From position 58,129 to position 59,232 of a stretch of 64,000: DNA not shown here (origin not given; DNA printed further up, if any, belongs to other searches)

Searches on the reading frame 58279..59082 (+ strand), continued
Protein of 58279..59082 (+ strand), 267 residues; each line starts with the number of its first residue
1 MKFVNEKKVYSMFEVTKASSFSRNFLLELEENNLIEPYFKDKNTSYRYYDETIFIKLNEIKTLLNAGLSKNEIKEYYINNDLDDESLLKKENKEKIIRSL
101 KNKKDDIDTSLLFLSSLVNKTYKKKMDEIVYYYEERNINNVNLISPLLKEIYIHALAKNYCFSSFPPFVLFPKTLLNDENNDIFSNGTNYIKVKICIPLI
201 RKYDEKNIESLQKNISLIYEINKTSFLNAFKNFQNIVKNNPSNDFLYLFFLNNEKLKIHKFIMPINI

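Call 32: fold_search(model_id=the predicted structure, library=pdb)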
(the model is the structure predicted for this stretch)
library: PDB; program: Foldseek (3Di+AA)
matches with E <= 10: 290; with E <= 0.001: 31
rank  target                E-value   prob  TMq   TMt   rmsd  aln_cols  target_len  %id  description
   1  6xl5_G                2.2e-10  1.00  0.43  0.43   9.8       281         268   14  Cryo-EM structure of EcmrR-RNAP-promoter open complex (EcmrR-RPo) (released 2021-04-07)
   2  3q1m_A                2.2e-09  1.00  0.37  0.36  12.6       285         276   17  Crystal Structure of BmrR Dimer bound to DNA and the ligand 4-amino-quinaldine (released 2011-06-15)
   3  1exi_A                5.2e-09  1.00  0.37  0.36  12.6       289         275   17  CRYSTAL STRUCTURE OF TRANSCRIPTION ACTIVATOR BMRR, FROM B. SUBTILIS, BOUND TO 21 BASE PAIR BMR OPERATOR AND TPSB (released 2001-01-24)
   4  3q5s_A                9.3e-09  1.00  0.36  0.35  12.6       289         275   18  Crystal structure of BmrR bound to Acetylcholine (released 2011-06-15)
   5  3d6y_A                1.7e-08  1.00  0.38  0.37  12.9       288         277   19  Crystal structure of R275E mutant of BMRR bound to DNA and berberine (released 2008-08-26)
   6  3d70_A                3.7e-08  1.00  0.36  0.35  12.7       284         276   18  Crystal structure of E253A mutant of BMRR bound to 22-bp oligonucleotide (released 2008-08-26)
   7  3d71_A                4.0e-08  1.00  0.35  0.34  12.8       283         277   19  Crystal structure of E253Q BMRR bound to 22 base pair promoter site (released 2008-08-26)
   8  3iao                  9.4e-08  1.00  0.37  0.36  12.4       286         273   16  Conformational plasticity of the coiled coil domain of BmrR is required for bmr promoter binding-the unliganded structur (released 2010-04-14)
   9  7ckq_G                1.5e-07  1.00  0.37  0.36  12.6       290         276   18  The cryo-EM structure of B. subtilis BmrR transcription activation complex (released 2020-12-16)
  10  5xbt_A                4.8e-07  1.00  0.33  0.33  19.5       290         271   11  The structure of BrlR bound to c-di-GMP (released 2018-05-02)
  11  5xbw_B                1.2e-05  1.00  0.35  0.35  19.9       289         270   10  The structure of BrlR (released 2018-05-02)
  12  6wl5_A                1.5e-05  1.00  0.43  0.68   4.2       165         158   12  Crystal structure of EcmrR C-terminal domain (released 2021-04-07)
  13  5xql                  2.4e-05  1.00  0.33  0.33  19.4       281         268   11  Crystal structure of a Pseudomonas aeruginosa transcriptional regulator (released 2017-06-28)
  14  7r3w_B                5.2e-05  1.00  0.40  0.38  18.2       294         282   10  Crystal structure of the albicidin resistance protein STM3175 from Salmonella typhimurium (released 2022-09-28)
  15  5xbw_A                5.2e-05  1.00  0.33  0.34  19.7       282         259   11  The structure of BrlR (released 2018-05-02)
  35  2bow                  3.3e-03  1.00  0.35  0.66   6.5       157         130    8  MULTIDRUG-BINDING DOMAIN OF TRANSCRIPTION ACTIVATOR BMRR IN COMPLEX WITH A LIGAND, TETRAPHENYLPHOSPHONIUM (released 1999-08-06)
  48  1bow                  7.5e-03  1.00  0.38  0.64   4.2       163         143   13  MULTIDRUG-BINDING DOMAIN OF TRANSCRIPTION ACTIVATOR BMRR (APO FORM) (released 1999-08-06)
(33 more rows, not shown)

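Call 33: find_related_loci(query=A1, collection=genome_contigs, flank=6000)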
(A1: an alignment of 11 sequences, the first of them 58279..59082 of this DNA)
Query A1 (267 aa) in genome_contigs; peptide patterns used: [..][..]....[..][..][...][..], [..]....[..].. (x = any residue, [..] = any of these).
43 stretches matched a pattern; 8 encode a relative of the query (tblastn E <= 1e-3); 8 distinct loci.
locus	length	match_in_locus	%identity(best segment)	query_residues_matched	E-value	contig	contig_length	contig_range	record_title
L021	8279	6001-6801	98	1-267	6e-165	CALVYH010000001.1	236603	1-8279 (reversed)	MAG: uncultured Bacilli bacterium isolate BRZ_RQ__bin105 genome assembly, contig: BRZ_RQ__NODE_13_length_236603_cov_7.13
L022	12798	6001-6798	84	1-266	8e-144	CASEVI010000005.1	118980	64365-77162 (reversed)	uncultured bacterium isolate A67_L2_327327_idba_bin.107 genome assembly, contig: A67_L2_327327_idba_bin.107.fa_scaffold_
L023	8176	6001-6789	63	1-262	2e-87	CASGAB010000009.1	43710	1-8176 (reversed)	uncultured bacterium isolate O95_L1_312312_idba_bin.133 genome assembly, contig: O95_L1_312312_idba_bin.133.fa_scaffold_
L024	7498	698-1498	63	1-265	3e-87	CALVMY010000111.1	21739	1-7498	MAG: uncultured Bacilli bacterium isolate E19__bin364 genome assembly, contig: E19__k127_3643398, whole genome shotgun s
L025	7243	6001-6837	40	1-265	1e-48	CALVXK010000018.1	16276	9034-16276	MAG: uncultured Bacilli bacterium isolate BRZ_QC__bin46 genome assembly, contig: BRZ_QC__NODE_3212_length_16276_cov_8.30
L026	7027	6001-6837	38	1-265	2e-46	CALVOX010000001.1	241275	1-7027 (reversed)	MAG: uncultured Bacilli bacterium isolate BRZ_KS__bin22 genome assembly, contig: BRZ_KS__NODE_18_length_241275_cov_79.74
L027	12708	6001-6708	39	1-253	9e-45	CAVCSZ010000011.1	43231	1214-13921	bacterium isolate H07602-L1_cleanbin_000020 genome assembly, contig: Spades_H07602-L1_contig_419, whole genome shotgun s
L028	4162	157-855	38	6-255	7e-38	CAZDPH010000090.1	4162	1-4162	MAG TPA_asm: uncultured Staphylococcaceae bacterium isolate binchicken_co323_322 genome assembly, contig: NODE_24904_len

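Call 50: search_dna_similar(query=window:58279-59082:+, collection=plasmids, mode=protein, max_rows=10)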
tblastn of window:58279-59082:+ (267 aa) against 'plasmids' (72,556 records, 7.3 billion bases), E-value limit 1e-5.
No match.

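Call 64: search_protein_families(library=padloc, proteins=[window:58279-59082:+], max_evalue=0.01)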
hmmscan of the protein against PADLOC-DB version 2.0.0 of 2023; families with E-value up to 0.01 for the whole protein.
window:58279-59082:+ (267 aa): 0 families

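Call 65: search_protein_families(library=phrogs, proteins=[window:58279-59082:+], max_evalue=0.001)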
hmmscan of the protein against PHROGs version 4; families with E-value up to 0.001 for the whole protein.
window:58279-59082:+ (267 aa): 0 families

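Call 76: find_encoding_contigs(protein=P0130, flank=6000, max_places=2)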
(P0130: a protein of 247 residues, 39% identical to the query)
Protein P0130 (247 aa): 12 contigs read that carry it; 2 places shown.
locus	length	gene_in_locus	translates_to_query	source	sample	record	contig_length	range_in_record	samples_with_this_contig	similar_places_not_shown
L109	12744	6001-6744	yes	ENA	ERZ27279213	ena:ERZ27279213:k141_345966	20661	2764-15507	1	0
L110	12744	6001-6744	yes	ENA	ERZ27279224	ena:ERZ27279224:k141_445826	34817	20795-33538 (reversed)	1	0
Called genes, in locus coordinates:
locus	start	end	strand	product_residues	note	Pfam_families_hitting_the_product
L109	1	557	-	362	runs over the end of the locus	-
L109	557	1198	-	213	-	PF08378:NERD (weak)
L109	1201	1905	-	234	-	PF01048:PNP_UDP_1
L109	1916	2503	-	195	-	-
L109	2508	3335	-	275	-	PF02457:DAC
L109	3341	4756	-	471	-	PF01134:GIDA (faint), PF03486:HI0933_like (faint), PF07992:Pyr_redox_2 (faint), PF21688:FAD-depend_C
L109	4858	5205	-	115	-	-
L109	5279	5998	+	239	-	PF00588:SpoU_methylase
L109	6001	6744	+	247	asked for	-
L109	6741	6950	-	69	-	-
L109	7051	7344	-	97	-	-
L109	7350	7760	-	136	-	-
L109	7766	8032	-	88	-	-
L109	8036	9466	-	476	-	PF03577:Peptidase_C69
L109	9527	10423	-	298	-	PF00892:EamA, PF06800:Sugar_transport, PF00892:EamA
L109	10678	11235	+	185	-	PF00440:TetR_N (weak), PF14278:TetR_C_8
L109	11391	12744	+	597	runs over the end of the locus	PF06100:MCRA, PF13450:NAD_binding_8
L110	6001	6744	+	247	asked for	-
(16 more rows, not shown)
